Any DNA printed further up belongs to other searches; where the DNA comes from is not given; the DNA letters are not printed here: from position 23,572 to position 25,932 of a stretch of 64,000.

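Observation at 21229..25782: mtnP-mtnA next to a fused class II aldolase/SDR: candidate DHAP-shunt-type salvage of methylthioadenosine and 5'-deoxyadenosine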

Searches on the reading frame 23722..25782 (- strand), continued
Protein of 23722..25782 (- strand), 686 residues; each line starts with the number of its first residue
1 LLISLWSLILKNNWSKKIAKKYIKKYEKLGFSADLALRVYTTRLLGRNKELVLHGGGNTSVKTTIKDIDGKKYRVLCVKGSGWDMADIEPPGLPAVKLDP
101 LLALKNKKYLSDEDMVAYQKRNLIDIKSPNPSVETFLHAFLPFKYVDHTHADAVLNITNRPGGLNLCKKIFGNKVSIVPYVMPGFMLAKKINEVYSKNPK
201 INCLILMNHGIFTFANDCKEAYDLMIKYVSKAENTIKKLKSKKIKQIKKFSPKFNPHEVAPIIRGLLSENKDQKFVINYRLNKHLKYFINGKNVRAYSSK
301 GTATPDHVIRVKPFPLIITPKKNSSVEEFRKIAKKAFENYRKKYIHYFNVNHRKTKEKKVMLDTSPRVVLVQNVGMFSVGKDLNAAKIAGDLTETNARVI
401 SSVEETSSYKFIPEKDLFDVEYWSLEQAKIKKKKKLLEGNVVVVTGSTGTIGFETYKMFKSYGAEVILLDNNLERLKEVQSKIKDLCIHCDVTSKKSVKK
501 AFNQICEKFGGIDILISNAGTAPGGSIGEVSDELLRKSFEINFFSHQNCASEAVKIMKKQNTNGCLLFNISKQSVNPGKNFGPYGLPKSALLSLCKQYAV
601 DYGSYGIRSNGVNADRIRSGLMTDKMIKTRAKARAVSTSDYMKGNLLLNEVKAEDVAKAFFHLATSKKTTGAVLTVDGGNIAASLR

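Call 52: find_encoding_contigs(protein=P0034, flank=7000, max_places=2)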
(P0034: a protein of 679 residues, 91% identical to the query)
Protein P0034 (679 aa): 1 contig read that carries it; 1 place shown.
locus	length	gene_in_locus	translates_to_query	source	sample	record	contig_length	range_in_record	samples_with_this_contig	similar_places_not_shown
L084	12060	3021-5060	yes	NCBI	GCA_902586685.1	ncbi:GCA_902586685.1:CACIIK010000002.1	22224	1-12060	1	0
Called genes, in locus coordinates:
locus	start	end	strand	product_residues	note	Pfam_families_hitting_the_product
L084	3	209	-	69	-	?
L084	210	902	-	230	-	PF00528:BPD_transp_1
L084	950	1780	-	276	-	PF00497:SBP_bac_3, PF10613:Lig_chan-Glu_bd (weak)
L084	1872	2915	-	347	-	PF02675:AdoMet_dc, PF01564:Spermine_synth, PF03602:Cons_hypoth95 (weak)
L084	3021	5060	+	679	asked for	PF00596:Aldolase_II, PF00106:adh_short, PF01370:Epimerase (faint), PF13561:adh_short_C2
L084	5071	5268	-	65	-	-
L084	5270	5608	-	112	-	PF00893:Multi_Drug_Res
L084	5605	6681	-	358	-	PF01008:IF-2B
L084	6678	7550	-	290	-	PF01048:PNP_UDP_1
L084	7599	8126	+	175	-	PF00156:Pribosyltran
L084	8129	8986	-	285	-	PF00535:Glycos_transf_2, PF13641:Glyco_tranf_2_3 (weak)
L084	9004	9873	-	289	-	PF00483:NTP_transferase, PF12804:NTP_transf_3 (weak)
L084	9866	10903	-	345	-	PF00106:adh_short (faint), PF01073:3Beta_HSD, PF01370:Epimerase, PF02719:Polysacc_synt_2, PF04321:RmlD_sub_bind, PF07993:NAD_binding_4, PF13460:NAD_binding_10 (weak), PF16363:GDP_Man_Dehyd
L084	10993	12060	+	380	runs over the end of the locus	PF01041:DegT_DnrJ_EryC1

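Call 59: find_homologous_proteins(query=P0126, max_evalue=1e-50)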
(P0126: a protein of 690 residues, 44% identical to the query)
Query P0126 (690 aa): 8000 proteins with E <= 1e-50 among 8000 candidates; the best 120 are listed.
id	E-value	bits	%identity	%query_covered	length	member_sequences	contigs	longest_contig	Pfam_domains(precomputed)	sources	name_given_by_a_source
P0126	0.0e+0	1538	100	100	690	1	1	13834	PF00596.28,PF13561.13,PF00106.32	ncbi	-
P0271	0.0e+0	1031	64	100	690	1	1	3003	PF00596.28,PF13561.13,PF23441.1,PF00106.32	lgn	-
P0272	0.0e+0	1023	65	100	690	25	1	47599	PF08659.17,PF00596.28,PF13561.13,PF23441.1,PF00106.32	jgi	jgi:rhamnose utilization protein RhaD (predicted bifunctional aldolase and dehydrogenase)/NAD(P)-dep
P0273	0.0e+0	1019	65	100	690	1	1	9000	PF08659.17,PF00596.28,PF13561.13,PF23441.1,PF00106.32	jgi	jgi:rhamnose utilization protein RhaD (predicted bifunctional aldolase and dehydrogenase)/NAD(P)-dep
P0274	9.4e-295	997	64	100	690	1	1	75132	PF08659.17,PF00596.28,PF13561.13,PF00106.32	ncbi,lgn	-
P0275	4.3e-294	995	64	100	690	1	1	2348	PF08659.17,PF00596.28,PF13561.13,PF23441.1,PF00106.32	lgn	-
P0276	2.1e-291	986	64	100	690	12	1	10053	PF08659.17,PF00596.28,PF13561.13,PF23441.1,PF00106.32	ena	-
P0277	7.9e-291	984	64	100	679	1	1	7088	PF08659.17,PF00596.28,PF13561.13,PF23441.1,PF00106.32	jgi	-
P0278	1.7e-290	983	65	96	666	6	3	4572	PF00596.28,PF13561.13,PF23441.1,PF00106.32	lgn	-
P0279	1.2e-285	967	62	100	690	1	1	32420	PF08659.17,PF00596.28,PF13561.13,PF23441.1,PF00106.32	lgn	-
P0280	3.0e-283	959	61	100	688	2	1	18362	PF08659.17,PF00596.28,PF13561.13,PF23441.1,PF00106.32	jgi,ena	-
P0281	8.6e-283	958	63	100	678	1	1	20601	PF00596.28,PF13561.13,PF23441.1,PF00106.32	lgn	-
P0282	1.4e-282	957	62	100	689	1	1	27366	PF00596.28,PF13561.13,PF23441.1,PF00106.32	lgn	-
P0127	7.2e-280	948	63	100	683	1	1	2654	PF00596.28,PF13561.13,PF00106.32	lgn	-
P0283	1.5e-279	947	62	100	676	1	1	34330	PF08659.17,PF00596.28,PF13561.13,PF00106.32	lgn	-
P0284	4.9e-279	945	64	100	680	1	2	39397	PF00596.28,PF13561.13,PF23441.1,PF00106.32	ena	-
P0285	2.8e-278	943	62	100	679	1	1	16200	PF00596.28,PF13561.13,PF00106.32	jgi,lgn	-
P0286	2.6e-276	936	62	100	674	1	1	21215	PF08659.17,PF00596.28,PF13561.13,PF00106.32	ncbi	-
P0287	2.6e-276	936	62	100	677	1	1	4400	PF08659.17,PF00596.28,PF13561.13,PF23441.1,PF00106.32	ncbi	-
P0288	7.8e-276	935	62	100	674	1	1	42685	PF08659.17,PF00596.28,PF13561.13,PF23441.1,PF00106.32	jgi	jgi:rhamnose utilization protein RhaD (predicted bifunctional aldolase and dehydrogenase)/NAD(P)-dep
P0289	1.4e-274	931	63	100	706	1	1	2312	PF08659.17,PF00596.28,PF13561.13,PF23441.1,PF00106.32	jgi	jgi:rhamnose utilization protein RhaD (predicted bifunctional aldolase and dehydrogenase)/NAD(P)-dep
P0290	1.4e-273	927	62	100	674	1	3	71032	PF00596.28,PF13561.13,PF00106.32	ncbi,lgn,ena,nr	ncbi:MAG: short-chain dehydrogenase [Elusimicrobia bacterium RIFCSPLOWO2_01_FULL_59_12]|nr:MAG: shor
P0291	4.4e-270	916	61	100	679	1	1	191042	PF08659.17,PF00596.28,PF13561.13,PF00106.32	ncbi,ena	-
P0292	5.2e-270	915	61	100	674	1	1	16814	PF00596.28,PF13561.13,PF23441.1,PF00106.32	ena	-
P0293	7.0e-270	915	60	100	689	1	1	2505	PF08659.17,PF00596.28,PF13561.13,PF23441.1,PF00106.32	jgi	jgi:rhamnose utilization protein RhaD (predicted bifunctional aldolase and dehydrogenase)/NAD(P)-dep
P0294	1.6e-263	894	61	100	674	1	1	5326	PF00596.28,PF13561.13,PF00106.32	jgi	jgi:rhamnose utilization protein RhaD (predicted bifunctional aldolase and dehydrogenase)/NAD(P)-dep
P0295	4.9e-262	889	57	100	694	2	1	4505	PF08659.17,PF00596.28,PF13561.13,PF23441.1,PF00106.32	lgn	-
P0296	4.9e-261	886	58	100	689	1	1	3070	PF00596.28,PF13561.13,PF00106.32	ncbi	-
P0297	3.7e-258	876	57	100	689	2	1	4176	PF08659.17,PF00596.28,PF13561.13,PF23441.1,PF00106.32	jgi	-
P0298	1.8e-256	871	58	100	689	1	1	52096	PF00596.28,PF13561.13,PF00106.32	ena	-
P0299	1.2e-254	865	56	100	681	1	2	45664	PF08659.17,PF00596.28,PF13561.13,PF00106.32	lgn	-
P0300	5.5e-248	843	56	100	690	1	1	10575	PF08659.17,PF00596.28,PF13561.13,PF00106.32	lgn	-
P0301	8.7e-247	839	55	100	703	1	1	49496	PF08659.17,PF00596.28,PF13561.13,PF23441.1,PF00106.32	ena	-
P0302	3.4e-246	837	58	100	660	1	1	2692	PF08659.17,PF00596.28,PF13561.13,PF23441.1,PF00106.32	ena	-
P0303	1.6e-229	782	54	100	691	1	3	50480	PF08659.17,PF00596.28,PF13561.13,PF00106.32,PF01370.28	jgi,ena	jgi:rhamnose utilization protein RhaD (predicted bifunctional aldolase and dehydrogenase)/NAD(P)-dep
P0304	3.0e-229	781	54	100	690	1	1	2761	PF08659.17,PF00596.28,PF13561.13,PF00106.32,PF01370.28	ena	-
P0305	4.8e-228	777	55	100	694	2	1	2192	PF08659.17,PF00596.28,PF13561.13,PF23441.1,PF00106.32,PF01370.28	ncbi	ncbi:MAG: bifunctional aldolase/short-chain dehydrogenase [bacterium]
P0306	9.5e-227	773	53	100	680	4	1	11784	PF08659.17,PF00596.28,PF13561.13,PF13460.13,PF00106.32,PF01370.28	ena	-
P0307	1.3e-226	772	55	100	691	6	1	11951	PF08659.17,PF00596.28,PF13561.13,PF00106.32,PF01370.28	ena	-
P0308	4.2e-226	770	53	100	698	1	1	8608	PF08659.17,PF00596.28,PF13561.13,PF00106.32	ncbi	-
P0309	7.4e-225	766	54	100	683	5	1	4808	PF08659.17,PF00596.28,PF13561.13,PF00106.32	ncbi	-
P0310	2.2e-224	765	53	100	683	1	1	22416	PF00596.28,PF13561.13,PF00106.32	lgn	-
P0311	4.4e-224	764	52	100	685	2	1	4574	PF08659.17,PF00596.28,PF13561.13,PF00106.32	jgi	jgi:rhamnulose-1-phosphate aldolase/alcohol dehydrogenase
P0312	5.5e-224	763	55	100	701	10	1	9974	PF08659.17,PF00596.28,PF13561.13,PF23441.1,PF00106.32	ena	-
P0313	7.6e-224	763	52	100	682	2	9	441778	PF08659.17,PF00596.28,PF13561.13,PF00106.32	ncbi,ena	-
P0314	1.5e-223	762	54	100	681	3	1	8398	PF08659.17,PF00596.28,PF13561.13,PF00106.32,PF01370.28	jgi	-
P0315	1.6e-223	762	55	100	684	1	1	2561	PF08659.17,PF00596.28,PF13561.13,PF00106.32,PF01370.28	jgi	jgi:rhamnose utilization protein RhaD (predicted bifunctional aldolase and dehydrogenase)/NAD(P)-dep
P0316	1.6e-223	762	53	100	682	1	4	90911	PF00596.28,PF13561.13,PF00106.32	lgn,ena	-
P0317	1.8e-223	762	52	100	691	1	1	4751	PF08659.17,PF00596.28,PF13561.13,PF00106.32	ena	-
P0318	2.1e-223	762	55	100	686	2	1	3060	PF00596.28,PF13561.13,PF00106.32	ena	-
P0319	2.9e-223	761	54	100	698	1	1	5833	PF08659.17,PF00596.28,PF13561.13,PF23441.1,PF00106.32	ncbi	ncbi:MAG TPA: bifunctional aldolase/short-chain dehydrogenase [bacterium]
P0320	3.0e-223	761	53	100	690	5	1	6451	PF08659.17,PF00596.28,PF13561.13,PF00106.32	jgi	-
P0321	4.2e-223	760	56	100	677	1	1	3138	PF08659.17,PF00596.28,PF13561.13,PF00106.32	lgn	-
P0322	4.4e-223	760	53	100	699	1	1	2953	PF08659.17,PF00596.28,PF13561.13,PF00106.32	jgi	jgi:rhamnose utilization protein RhaD (predicted bifunctional aldolase and dehydrogenase)/NAD(P)-dep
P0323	4.8e-223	760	54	100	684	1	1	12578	PF08659.17,PF00596.28,PF13561.13,PF00106.32,PF01370.28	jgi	jgi:rhamnose utilization protein RhaD (predicted bifunctional aldolase and dehydrogenase)/NAD(P)-dep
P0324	5.1e-223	760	53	100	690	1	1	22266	PF08659.17,PF00596.28,PF13561.13,PF00106.32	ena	-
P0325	8.9e-223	759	55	100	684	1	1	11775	PF00596.28,PF13561.13,PF00106.32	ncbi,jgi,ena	jgi:rhamnose utilization protein RhaD (predicted bifunctional aldolase and dehydrogenase)/NAD(P)-dep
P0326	9.2e-223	759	53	100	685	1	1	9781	PF08659.17,PF00596.28,PF13561.13,PF00106.32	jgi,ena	-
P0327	1.1e-222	759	54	100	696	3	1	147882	PF08659.17,PF00596.28,PF13561.13,PF23441.1,PF00106.32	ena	-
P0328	1.4e-222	759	54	100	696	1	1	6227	PF08659.17,PF00596.28,PF13561.13,PF00106.32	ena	-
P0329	2.1e-222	758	53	100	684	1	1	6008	PF00596.28,PF13561.13,PF00106.32,PF01370.28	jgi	-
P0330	2.1e-222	758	53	100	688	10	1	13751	PF08659.17,PF00596.28,PF13561.13,PF00106.32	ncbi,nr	ncbi:MAG: bifunctional aldolase/short-chain dehydrogenase [SAR324 cluster bacterium]|nr:bifunctional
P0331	3.8e-222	757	56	100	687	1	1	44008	PF08659.17,PF00596.28,PF13561.13,PF00106.32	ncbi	ncbi:MAG: bifunctional aldolase/short-chain dehydrogenase [Alphaproteobacteria bacterium]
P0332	7.7e-222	756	54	100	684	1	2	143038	PF08659.17,PF00596.28,PF13561.13,PF00106.32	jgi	jgi:rhamnose utilization protein RhaD (predicted bifunctional aldolase and dehydrogenase)/NAD(P)-dep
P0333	7.9e-222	756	55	100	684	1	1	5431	PF00596.28,PF13561.13,PF00106.32,PF01370.28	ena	-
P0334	7.9e-222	756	53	100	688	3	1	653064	PF08659.17,PF00596.28,PF13561.13,PF13460.13,PF00106.32,PF01370.28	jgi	jgi:rhamnulose-1-phosphate aldolase/alcohol dehydrogenase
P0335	1.0e-221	756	54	100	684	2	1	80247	PF08659.17,PF00596.28,PF13561.13,PF00106.32,PF01370.28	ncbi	ncbi:MAG TPA: bifunctional aldolase/short-chain dehydrogenase [Alphaproteobacteria bacterium]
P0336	1.0e-221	756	52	100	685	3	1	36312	PF08659.17,PF00596.28,PF13561.13,PF00106.32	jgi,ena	-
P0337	1.3e-221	756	55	100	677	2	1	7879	PF08659.17,PF00596.28,PF13561.13,PF00106.32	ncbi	-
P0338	1.5e-221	755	63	79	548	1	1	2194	PF00596.28,PF13561.13,PF00106.32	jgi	jgi:rhamnose utilization protein RhaD (predicted bifunctional aldolase and dehydrogenase)/NAD(P)-dep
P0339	1.7e-221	755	54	100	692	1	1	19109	PF08659.17,PF00596.28,PF13561.13,PF00106.32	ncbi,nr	ncbi:MAG: bifunctional aldolase/short-chain dehydrogenase [Candidatus Lambdaproteobacteria bacterium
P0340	2.5e-221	755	53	100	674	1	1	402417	PF00596.28,PF13561.13,PF00106.32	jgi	jgi:rhamnose utilization protein RhaD (predicted bifunctional aldolase and dehydrogenase)/NAD(P)-dep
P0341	2.8e-221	755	53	100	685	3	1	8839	PF08659.17,PF00596.28,PF13561.13,PF13460.13,PF00106.32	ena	-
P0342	3.4e-221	754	54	100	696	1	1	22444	PF08659.17,PF00596.28,PF13561.13,PF00106.32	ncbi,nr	ncbi:MAG: bifunctional aldolase/short-chain dehydrogenase [Candidatus Lambdaproteobacteria bacterium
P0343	3.4e-221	754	52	100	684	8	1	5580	PF00596.28,PF13561.13,PF00106.32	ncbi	-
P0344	3.9e-221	754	52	100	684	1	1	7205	PF08659.17,PF00596.28,PF13561.13,PF00106.32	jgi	jgi:rhamnose utilization protein RhaD (predicted bifunctional aldolase and dehydrogenase)/NAD(P)-dep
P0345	4.8e-221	754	55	100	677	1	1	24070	PF08659.17,PF00596.28,PF13561.13,PF00106.32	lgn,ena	-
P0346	5.1e-221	754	54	100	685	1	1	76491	PF08659.17,PF00596.28,PF13561.13,PF00106.32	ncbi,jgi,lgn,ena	ncbi:MAG TPA: bifunctional aldolase/short-chain dehydrogenase [Rhizomicrobium sp.]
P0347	5.4e-221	754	55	100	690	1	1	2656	PF08659.17,PF00596.28,PF13561.13,PF00106.32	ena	-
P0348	5.6e-221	753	52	100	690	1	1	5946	PF08659.17,PF00596.28,PF13561.13,PF23441.1,PF00106.32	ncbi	-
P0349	8.3e-221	753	54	100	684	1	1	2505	PF00596.28,PF13561.13,PF00106.32,PF01370.28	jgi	jgi:rhamnose utilization protein RhaD (predicted bifunctional aldolase and dehydrogenase)/NAD(P)-dep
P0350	8.7e-221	753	53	100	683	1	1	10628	PF00596.28,PF13561.13,PF00106.32,PF01370.28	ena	-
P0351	1.2e-220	752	53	100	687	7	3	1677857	PF08659.17,PF00596.28,PF13561.13,PF00106.32,PF01370.28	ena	-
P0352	1.2e-220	752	53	100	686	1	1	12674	PF08659.17,PF00596.28,PF13561.13,PF00106.32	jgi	jgi:rhamnose utilization protein RhaD (predicted bifunctional aldolase and dehydrogenase)/NAD(P)-dep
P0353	1.2e-220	752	53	100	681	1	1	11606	PF00596.28,PF13561.13,PF00106.32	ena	-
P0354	1.4e-220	752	52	100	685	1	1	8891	PF08659.17,PF00596.28,PF13561.13,PF00106.32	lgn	-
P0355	1.6e-220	752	53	100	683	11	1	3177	PF00596.28,PF13561.13,PF00106.32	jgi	-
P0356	1.6e-220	752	52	100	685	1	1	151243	PF08659.17,PF00596.28,PF13561.13,PF00106.32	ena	-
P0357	2.0e-220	752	53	100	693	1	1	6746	PF00596.28,PF13561.13,PF00106.32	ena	-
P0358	2.1e-220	752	53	100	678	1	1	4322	PF00596.28,PF13561.13,PF00106.32,PF01370.28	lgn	-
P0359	2.4e-220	751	54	100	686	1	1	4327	PF08659.17,PF00596.28,PF13561.13,PF00106.32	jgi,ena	-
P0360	2.4e-220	751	53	100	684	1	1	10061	PF00596.28,PF13561.13,PF00106.32,PF01370.28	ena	-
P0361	2.4e-220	751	53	100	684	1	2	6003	PF00596.28,PF13561.13,PF00106.32,PF01370.28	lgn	-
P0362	2.4e-220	751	53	100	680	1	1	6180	PF00596.28,PF13561.13,PF00106.32,PF01370.28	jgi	-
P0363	2.9e-220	751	53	100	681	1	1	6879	PF08659.17,PF00596.28,PF13561.13,PF00106.32,PF01370.28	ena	-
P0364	2.9e-220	751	53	100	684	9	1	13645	PF08659.17,PF00596.28,PF13561.13,PF13460.13,PF00106.32,PF01370.28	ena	-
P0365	3.4e-220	751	55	100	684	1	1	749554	PF00596.28,PF13561.13,PF00106.32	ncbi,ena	-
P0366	4.7e-220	750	53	100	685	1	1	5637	PF08659.17,PF00596.28,PF13561.13,PF00106.32,PF01370.28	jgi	jgi:rhamnulose-1-phosphate aldolase/alcohol dehydrogenase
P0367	4.9e-220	750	54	100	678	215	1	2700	PF08659.17,PF00596.28,PF13561.13,PF00106.32,PF01370.28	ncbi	-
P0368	5.0e-220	750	54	100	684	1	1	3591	PF00596.28,PF13561.13,PF00106.32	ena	-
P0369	5.1e-220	750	52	100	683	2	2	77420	PF00596.28,PF13561.13,PF00106.32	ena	-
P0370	5.8e-220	750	55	100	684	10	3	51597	PF00596.28,PF13561.13,PF00106.32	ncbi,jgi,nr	ncbi:MAG TPA: bifunctional aldolase/short-chain dehydrogenase [Alphaproteobacteria bacterium]|nr:bif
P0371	6.0e-220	750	53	100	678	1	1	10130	PF00596.28,PF13561.13,PF00106.32,PF01370.28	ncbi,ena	-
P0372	1.2e-219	749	53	100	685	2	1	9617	PF08659.17,PF00596.28,PF13561.13,PF00106.32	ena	-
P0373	1.2e-219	749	54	100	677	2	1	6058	PF08659.17,PF00596.28,PF13561.13,PF00106.32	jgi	jgi:rhamnose utilization protein RhaD (predicted bifunctional aldolase and dehydrogenase)/NAD(P)-dep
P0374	1.2e-219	749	54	100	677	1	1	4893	PF08659.17,PF00596.28,PF13561.13,PF00106.32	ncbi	-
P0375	1.3e-219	749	54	100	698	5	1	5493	PF08659.17,PF00596.28,PF13561.13,PF00106.32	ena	-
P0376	1.4e-219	749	52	100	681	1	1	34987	PF08659.17,PF00596.28,PF13561.13,PF00106.32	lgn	-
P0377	1.4e-219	749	51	100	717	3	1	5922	PF08659.17,PF00596.28,PF13561.13,PF00106.32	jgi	jgi:rhamnose utilization protein RhaD (predicted bifunctional aldolase and dehydrogenase)/NAD(P)-dep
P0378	1.5e-219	749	52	100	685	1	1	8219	PF08659.17,PF00596.28,PF13561.13,PF00106.32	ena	-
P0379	1.5e-219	749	53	100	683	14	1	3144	PF00596.28,PF13561.13,PF00106.32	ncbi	-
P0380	1.6e-219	749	53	100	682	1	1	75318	PF00596.28,PF13561.13,PF00106.32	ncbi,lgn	-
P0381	1.6e-219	749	53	100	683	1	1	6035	PF08659.17,PF00596.28,PF13561.13,PF00106.32,PF01370.28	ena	-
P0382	1.7e-219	749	53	100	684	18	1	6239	PF08659.17,PF00596.28,PF13561.13,PF00106.32,PF01370.28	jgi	jgi:rhamnose utilization protein RhaD (predicted bifunctional aldolase and dehydrogenase)/NAD(P)-dep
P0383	1.8e-219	749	54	97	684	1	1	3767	PF00596.28,PF13561.13,PF00106.32,PF01370.28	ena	-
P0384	1.8e-219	748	53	100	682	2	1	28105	PF00596.28,PF13561.13,PF13460.13,PF00106.32,PF01370.28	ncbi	-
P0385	2.0e-219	748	53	100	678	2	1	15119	PF08659.17,PF00596.28,PF13561.13,PF00106.32,PF01370.28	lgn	-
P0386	2.1e-219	748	52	100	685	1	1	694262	PF08659.17,PF00596.28,PF13561.13,PF00106.32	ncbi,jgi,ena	jgi:rhamnose utilization protein RhaD (predicted bifunctional aldolase and dehydrogenase)/NAD(P)-dep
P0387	2.3e-219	748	53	100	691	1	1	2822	PF08659.17,PF00596.28,PF13561.13,PF00106.32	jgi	jgi:rhamnose utilization protein RhaD (predicted bifunctional aldolase and dehydrogenase)/NAD(P)-dep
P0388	2.5e-219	748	55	100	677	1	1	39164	PF08659.17,PF00596.28,PF13561.13,PF00106.32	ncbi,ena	ncbi:MAG: bifunctional aldolase/short-chain dehydrogenase [Polyangiales bacterium]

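Call 60: find_encoding_contigs(protein=P0290, flank=6000, max_places=1)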
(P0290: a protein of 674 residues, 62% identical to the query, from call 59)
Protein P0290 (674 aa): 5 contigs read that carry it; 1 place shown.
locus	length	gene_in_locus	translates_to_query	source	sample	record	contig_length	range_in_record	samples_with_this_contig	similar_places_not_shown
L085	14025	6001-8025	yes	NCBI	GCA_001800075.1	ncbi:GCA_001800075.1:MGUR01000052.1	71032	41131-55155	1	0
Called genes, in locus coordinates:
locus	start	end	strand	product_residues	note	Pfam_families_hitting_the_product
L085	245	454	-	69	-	-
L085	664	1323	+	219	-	-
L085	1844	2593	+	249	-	PF01891:CbiM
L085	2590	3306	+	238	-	PF02361:CbiQ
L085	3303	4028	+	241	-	PF00005:ABC_tran, PF02463:SMC_N (weak), PF13304:AAA_21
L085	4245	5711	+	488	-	-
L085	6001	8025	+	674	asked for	PF00596:Aldolase_II, PF00106:adh_short, PF13561:adh_short_C2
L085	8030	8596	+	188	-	PF03602:Cons_hypoth95, PF05175:MTS, PF13649:Methyltransf_25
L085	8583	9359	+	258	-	PF00696:AA_kinase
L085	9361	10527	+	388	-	PF00202:Aminotran_3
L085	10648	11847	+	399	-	PF00764:Arginosuc_synth, PF20979:Arginosuc_syn_C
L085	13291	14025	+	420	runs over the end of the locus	PF02321:OEP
